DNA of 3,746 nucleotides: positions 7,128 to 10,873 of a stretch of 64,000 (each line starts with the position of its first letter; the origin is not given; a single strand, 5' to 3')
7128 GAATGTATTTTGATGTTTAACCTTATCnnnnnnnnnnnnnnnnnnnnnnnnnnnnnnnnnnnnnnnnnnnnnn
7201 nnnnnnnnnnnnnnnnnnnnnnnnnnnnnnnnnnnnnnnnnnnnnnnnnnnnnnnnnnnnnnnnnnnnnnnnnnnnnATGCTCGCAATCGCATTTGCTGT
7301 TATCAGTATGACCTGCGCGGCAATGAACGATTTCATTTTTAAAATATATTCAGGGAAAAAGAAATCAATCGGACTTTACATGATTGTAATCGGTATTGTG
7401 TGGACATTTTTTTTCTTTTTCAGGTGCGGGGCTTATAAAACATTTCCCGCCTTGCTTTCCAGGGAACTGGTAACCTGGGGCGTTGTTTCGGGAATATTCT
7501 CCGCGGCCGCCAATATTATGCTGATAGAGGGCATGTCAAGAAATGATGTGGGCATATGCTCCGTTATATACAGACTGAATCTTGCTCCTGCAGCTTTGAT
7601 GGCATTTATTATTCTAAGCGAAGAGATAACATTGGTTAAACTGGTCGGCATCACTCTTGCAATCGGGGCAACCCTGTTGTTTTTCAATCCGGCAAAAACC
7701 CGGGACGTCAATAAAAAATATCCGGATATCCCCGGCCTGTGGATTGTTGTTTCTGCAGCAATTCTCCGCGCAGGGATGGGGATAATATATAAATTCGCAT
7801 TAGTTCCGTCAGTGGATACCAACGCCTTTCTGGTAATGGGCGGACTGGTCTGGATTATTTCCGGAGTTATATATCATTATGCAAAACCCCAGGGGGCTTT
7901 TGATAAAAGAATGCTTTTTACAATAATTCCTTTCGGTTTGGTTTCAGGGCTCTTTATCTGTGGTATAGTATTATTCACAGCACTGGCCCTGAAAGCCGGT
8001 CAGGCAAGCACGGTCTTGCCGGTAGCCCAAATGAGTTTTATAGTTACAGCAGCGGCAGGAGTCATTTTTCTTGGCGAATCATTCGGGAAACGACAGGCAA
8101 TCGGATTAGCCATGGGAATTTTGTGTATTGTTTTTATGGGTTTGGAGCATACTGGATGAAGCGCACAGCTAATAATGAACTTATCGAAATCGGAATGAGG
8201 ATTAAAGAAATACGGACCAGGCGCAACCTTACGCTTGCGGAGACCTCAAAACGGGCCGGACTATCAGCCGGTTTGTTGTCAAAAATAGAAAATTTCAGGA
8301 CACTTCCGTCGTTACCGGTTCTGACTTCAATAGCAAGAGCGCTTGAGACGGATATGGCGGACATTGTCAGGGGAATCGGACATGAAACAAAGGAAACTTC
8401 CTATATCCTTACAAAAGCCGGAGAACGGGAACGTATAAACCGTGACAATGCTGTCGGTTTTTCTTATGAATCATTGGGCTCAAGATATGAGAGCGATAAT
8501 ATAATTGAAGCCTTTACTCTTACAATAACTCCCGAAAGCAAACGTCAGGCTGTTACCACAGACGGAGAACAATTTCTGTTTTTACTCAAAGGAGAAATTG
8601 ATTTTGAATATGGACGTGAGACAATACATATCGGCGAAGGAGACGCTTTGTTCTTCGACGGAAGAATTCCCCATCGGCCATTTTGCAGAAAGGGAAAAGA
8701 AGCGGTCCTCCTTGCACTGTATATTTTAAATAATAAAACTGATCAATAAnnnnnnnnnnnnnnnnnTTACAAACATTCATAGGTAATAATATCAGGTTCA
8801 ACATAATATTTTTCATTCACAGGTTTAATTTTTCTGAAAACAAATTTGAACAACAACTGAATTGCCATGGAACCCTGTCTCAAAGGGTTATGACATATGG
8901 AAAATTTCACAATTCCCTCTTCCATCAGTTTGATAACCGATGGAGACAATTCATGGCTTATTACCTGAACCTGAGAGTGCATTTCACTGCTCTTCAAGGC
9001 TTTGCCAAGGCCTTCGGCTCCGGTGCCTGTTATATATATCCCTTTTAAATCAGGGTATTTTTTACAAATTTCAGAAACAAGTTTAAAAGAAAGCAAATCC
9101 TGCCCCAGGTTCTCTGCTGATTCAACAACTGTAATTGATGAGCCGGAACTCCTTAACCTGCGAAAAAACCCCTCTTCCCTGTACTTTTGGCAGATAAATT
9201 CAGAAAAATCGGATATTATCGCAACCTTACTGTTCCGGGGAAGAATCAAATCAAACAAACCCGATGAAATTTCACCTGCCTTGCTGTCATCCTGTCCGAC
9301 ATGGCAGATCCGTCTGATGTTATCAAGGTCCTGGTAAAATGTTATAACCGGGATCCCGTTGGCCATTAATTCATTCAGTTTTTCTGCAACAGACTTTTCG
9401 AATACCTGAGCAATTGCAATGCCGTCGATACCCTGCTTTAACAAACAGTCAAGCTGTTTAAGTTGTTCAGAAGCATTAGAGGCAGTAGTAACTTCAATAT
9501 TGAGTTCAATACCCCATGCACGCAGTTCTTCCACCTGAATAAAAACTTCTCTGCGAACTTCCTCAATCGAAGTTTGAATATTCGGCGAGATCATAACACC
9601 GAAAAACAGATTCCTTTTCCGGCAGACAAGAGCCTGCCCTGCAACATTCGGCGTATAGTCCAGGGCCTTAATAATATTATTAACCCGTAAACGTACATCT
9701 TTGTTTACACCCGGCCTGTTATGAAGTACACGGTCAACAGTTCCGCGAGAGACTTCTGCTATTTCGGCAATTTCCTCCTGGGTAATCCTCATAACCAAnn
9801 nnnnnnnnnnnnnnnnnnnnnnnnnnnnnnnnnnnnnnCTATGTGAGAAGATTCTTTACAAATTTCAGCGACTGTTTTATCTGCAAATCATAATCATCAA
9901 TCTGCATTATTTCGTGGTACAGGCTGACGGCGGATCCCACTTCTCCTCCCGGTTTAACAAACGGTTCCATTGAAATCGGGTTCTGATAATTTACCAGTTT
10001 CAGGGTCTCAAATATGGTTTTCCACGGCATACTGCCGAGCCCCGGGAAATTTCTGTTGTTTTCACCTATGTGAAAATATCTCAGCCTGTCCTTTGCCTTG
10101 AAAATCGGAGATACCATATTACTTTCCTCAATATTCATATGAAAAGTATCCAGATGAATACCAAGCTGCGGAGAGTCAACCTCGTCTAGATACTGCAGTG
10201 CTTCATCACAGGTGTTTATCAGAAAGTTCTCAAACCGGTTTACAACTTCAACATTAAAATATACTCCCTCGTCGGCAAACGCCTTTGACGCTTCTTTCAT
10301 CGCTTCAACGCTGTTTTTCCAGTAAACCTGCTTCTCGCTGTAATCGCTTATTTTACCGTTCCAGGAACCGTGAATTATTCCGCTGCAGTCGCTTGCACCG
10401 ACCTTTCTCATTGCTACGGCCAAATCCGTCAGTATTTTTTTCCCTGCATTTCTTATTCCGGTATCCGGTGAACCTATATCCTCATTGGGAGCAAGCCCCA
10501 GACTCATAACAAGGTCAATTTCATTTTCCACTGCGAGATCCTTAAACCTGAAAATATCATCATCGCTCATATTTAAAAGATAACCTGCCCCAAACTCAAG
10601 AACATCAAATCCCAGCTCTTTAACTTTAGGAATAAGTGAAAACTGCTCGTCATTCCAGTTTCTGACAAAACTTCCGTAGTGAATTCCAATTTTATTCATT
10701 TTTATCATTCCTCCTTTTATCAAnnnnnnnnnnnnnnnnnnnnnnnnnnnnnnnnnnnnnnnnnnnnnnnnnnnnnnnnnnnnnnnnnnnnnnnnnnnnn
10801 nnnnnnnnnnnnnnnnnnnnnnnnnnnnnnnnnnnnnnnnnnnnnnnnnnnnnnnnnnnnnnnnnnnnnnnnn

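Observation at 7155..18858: A three-promoter regulon marked by the perfect palindrome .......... placed just downstream of the -10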

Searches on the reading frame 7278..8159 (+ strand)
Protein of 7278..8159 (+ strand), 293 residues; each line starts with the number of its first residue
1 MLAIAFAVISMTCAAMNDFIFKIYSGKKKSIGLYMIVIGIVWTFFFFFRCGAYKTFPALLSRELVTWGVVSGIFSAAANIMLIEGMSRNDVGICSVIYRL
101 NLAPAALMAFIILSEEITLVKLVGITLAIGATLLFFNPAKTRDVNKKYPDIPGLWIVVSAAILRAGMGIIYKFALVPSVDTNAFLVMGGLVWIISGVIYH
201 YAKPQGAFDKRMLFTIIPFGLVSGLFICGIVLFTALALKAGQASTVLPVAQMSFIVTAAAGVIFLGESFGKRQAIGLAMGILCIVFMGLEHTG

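Call 6: search_protein_families(library=pfam, proteins=[window:7278-8159:+])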
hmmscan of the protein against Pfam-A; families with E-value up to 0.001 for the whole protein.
window:7278-8159:+ (293 aa): 2 families
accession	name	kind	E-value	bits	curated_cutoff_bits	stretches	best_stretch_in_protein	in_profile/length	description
PF00892.27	EamA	-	9.9e-14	52.2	28.2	2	2-136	2-134/135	EamA-like transporter family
PF06800.18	Sugar_transport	-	2.9e-05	24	26.3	1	61-286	51-272/280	Sugar transport protein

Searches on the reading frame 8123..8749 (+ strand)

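Call 6: search_protein_families(library=pfam, proteins=[window:8123-8749:+])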
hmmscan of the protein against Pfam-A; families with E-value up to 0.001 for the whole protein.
window:8123-8749:+ (208 aa): 5 families
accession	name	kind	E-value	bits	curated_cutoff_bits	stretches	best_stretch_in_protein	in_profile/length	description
PF13560.12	HTH_31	-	1.5e-10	41.6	27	1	22-79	1-59/64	Helix-turn-helix domain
PF07883.17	Cupin_2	-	5.1e-10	39.4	27.2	1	135-199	5-69/70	Cupin domain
PF01381.28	HTH_3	-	7.8e-10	39.1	23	1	27-80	1-54/55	Helix-turn-helix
PF12844.13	HTH_19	-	3.6e-07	30.4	30.2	1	24-77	1-54/64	Helix-turn-helix domain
PF13443.12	HTH_26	-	9.2e-06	26.3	22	1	26-82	1-58/63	Cro/C1-type HTH DNA-binding domain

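Call 37: search_protein_families(library=ncbifam, proteins=[window:8156-8749:+], max_evalue=0.00001)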
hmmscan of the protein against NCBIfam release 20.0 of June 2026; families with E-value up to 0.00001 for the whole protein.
window:8156-8749:+ (197 aa): 3 families
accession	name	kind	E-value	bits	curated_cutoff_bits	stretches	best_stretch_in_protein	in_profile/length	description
NF006015.0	PRK08154.1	subfamily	4.1e-09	36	204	1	5-87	24-106/314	anaerobic benzoate catabolism transcriptional regulator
NF010465.0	PRK13890.1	equivalog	2.7e-06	27.5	96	1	19-68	13-62/121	conjugal transfer protein TrbA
NF041677.1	trans_regClgR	equivalog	4.2e-06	26.8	170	1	12-82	9-79/113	transcriptional regulator ClgR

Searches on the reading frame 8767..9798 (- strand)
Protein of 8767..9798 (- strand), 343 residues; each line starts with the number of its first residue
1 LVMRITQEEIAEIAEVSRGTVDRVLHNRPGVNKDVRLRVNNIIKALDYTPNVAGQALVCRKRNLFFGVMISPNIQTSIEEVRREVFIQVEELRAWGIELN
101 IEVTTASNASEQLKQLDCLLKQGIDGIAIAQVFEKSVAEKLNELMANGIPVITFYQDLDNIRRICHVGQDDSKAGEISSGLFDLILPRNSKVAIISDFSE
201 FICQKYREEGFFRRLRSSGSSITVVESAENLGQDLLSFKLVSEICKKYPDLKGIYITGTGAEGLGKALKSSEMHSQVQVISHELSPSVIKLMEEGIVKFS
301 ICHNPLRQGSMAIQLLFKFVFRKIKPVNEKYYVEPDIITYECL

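Call 6: search_protein_families(library=pfam, proteins=[window:8767-9798:-])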
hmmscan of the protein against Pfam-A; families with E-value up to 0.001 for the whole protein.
window:8767-9798:- (343 aa): 3 families
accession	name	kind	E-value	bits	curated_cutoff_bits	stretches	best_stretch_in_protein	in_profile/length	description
PF13407.12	Peripla_BP_4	-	3.7e-32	112.3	35.1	1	91-318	23-252/258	Periplasmic binding protein domain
PF00356.27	LacI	-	2.7e-11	43.5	27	1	8-51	3-46/46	Bacterial regulatory proteins, lacI family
PF00532.27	Peripla_BP_1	-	5.1e-05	23.3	22.2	1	103-265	36-196/281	Periplasmic binding proteins and sugar binding domain of LacI family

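Call 37: search_protein_families(library=ncbifam, proteins=[window:8767-9798:-], max_evalue=0.00001)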
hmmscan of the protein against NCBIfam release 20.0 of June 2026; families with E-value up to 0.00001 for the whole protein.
window:8767-9798:- (343 aa): 17 families
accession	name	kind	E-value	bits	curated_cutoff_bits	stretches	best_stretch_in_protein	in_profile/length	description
TIGR02637.1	RhaS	equivalog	2e-14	53.5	342.25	1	97-325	30-261/302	rhamnose ABC transporter substrate-binding protein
NF052440.1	TransRegGNTRPSEAE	equivalog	7.1e-14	51.6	400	1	4-256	5-247/333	HTH-type transcriptional regulator GntR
NF051853.1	TransRegUriRCory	equivalog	2.3e-13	50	550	1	6-167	2-155/327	transcriptional regulator UriR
NF007075.0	PRK09526.1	subfamily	6.4e-13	48.3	340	1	3-220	4-212/358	LacI family DNA-binding transcriptional regulator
TIGR02955.1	TMAO_TorT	equivalog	1.6e-12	47.3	310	1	89-320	22-254/295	TMAO reductase system periplasmic protein TorT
NF047341.1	lactose_RbsR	equivalog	1.9e-12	47.2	382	1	4-224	2-214/331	ribose utilization transcriptional repressor RbsR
NF008452.0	PRK11303.1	equivalog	3.1e-12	46.3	385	1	7-226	3-216/332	catabolite repressor/activator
NF008185.0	PRK10936.1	equivalog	3.4e-12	45.9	200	1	94-318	75-297/346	TMAO reductase system periplasmic protein TorT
NF047913.1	TransRegIdnR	equivalog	5.1e-11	42.4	500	1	3-258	4-247/331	DNA-binding transcriptional regulator IdnR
TIGR01481.1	ccpA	equivalog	1.1e-10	41.5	442.35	1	4-219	2-208/330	catabolite control protein A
TIGR02417.1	fruct_sucro_rep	subfamily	1.1e-10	41.3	389.55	1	8-225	3-214/327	D-fructose-responsive transcription factor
NF007254.0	PRK09701.1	equivalog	4.7e-10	39.1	335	1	90-318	48-285/311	D-allose transporter substrate-binding protein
NF007449.0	PRK10014.1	subfamily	6.8e-10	38.5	310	1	4-177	6-172/342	Mal regulon transcriptional regulator MalI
TIGR02405.1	trehalos_R_Ecol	equivalog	1.3e-08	34.6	357.35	1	4-71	1-67/311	trehalose operon repressor TreR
NF007743.0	PRK10423.1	equivalog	2.7e-08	33.3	531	1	6-223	3-211/330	ribose operon transcriptional repressor RbsR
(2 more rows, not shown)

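Call 42: list_cluster_members(proteins=[P0001, window:8767-9798:-, window:8156-8749:+])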
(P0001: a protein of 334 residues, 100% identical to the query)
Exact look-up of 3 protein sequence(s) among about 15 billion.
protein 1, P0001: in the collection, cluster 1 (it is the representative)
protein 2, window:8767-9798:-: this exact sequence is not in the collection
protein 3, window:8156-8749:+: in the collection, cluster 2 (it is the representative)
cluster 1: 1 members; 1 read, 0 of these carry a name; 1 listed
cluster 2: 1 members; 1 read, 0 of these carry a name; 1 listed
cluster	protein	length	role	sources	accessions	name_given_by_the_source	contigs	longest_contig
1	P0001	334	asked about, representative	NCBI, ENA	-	-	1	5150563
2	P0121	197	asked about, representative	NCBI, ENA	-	-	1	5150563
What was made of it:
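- Tried and rejected: Cluster members carry no names (call 42).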

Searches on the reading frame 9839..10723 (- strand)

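Call 6: search_protein_families(library=pfam, proteins=[window:9839-10723:-])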
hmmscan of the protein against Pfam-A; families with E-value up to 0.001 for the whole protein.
window:9839-10723:- (294 aa): 1 family
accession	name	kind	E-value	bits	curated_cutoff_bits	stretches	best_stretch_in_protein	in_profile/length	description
PF01261.30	AP_endonuc_2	-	6e-35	121.6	31.1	1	33-258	3-233/249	Xylose isomerase-like TIM barrel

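Call 37: search_protein_families(library=ncbifam, proteins=[window:9839-10723:-], max_evalue=0.00001)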
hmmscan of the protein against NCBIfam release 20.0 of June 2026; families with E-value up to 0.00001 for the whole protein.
window:9839-10723:- (294 aa): 7 families
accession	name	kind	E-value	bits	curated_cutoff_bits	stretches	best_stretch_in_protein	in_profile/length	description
NF051856.1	PsicseEpim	equivalog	2.6e-86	290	300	1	10-292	1-286/287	D-psicose 3-epimerase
NF041099.2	keto_glucon_epim_IolO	equivalog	4.6e-33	114.7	300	1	33-270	29-262/269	5-keto-L-gluconate epimerase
TIGR03234.1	OH-pyruv-isom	equivalog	5.5e-17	61.9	353.45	1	79-253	61-239/254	hydroxypyruvate isomerase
NF043033.1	OxoTetrIsom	equivalog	1.4e-12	47.9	325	1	131-253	111-236/251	2-oxo-tetronate isomerase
NF007444.0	PRK09997.1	equivalog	1.7e-10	40.8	465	1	123-253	107-240/258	hydroxypyruvate isomerase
NF007360.0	PRK09856.1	equivalog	7.7e-08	32.2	305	1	101-252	94-246/276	fructoselysine 3-epimerase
NF009688.0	PRK13209.1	subfamily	4e-07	29.3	317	1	34-254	30-254/286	L-ribulose-5-phosphate 3-epimerase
